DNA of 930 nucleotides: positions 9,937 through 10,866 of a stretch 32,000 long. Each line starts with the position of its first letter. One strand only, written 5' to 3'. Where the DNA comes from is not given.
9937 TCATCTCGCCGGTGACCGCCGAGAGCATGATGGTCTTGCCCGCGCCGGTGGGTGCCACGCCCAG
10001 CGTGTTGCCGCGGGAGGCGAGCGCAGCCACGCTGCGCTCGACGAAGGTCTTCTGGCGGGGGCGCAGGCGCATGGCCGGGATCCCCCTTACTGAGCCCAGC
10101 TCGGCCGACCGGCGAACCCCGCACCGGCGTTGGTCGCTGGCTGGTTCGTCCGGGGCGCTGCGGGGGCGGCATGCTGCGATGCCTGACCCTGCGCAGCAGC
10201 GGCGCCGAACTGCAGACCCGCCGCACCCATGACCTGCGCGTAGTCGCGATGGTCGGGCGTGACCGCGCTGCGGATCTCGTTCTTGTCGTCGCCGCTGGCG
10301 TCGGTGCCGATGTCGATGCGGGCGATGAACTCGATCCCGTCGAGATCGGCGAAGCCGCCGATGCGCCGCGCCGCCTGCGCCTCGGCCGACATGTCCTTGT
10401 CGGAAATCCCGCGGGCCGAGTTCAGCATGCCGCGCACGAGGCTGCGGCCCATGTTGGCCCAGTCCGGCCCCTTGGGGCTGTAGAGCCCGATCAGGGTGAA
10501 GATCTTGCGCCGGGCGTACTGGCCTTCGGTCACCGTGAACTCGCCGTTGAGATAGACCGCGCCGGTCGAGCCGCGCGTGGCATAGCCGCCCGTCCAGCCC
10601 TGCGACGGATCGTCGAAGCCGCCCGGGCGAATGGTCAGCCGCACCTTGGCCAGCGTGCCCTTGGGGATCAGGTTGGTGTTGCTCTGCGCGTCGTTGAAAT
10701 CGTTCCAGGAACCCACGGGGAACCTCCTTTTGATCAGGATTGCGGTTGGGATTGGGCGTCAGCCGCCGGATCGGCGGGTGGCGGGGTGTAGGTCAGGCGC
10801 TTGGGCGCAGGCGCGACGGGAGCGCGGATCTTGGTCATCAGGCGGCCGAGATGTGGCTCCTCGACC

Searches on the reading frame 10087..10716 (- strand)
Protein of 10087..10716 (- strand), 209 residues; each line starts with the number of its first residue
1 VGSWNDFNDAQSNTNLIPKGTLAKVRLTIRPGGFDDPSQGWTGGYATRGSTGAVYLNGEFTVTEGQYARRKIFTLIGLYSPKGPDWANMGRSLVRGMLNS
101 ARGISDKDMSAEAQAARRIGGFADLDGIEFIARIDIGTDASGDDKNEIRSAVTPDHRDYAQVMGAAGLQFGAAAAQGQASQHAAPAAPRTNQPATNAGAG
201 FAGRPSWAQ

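Call 39: search_protein_families(library=pfam, proteins=[window:10087-10716:-], max_evalue=0.01)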
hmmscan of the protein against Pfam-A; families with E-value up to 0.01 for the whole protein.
window:10087-10716:- (209 aa): 0 families

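Call 51: search_protein_families(library=phrogs, proteins=[window:10087-10716:-], max_evalue=0.001)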
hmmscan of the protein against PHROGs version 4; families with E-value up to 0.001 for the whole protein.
window:10087-10716:- (209 aa): 1 family
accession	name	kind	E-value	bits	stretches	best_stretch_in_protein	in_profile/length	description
phrog_2300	-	unknown function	2.3e-39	137.2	1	6-209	32-201/347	-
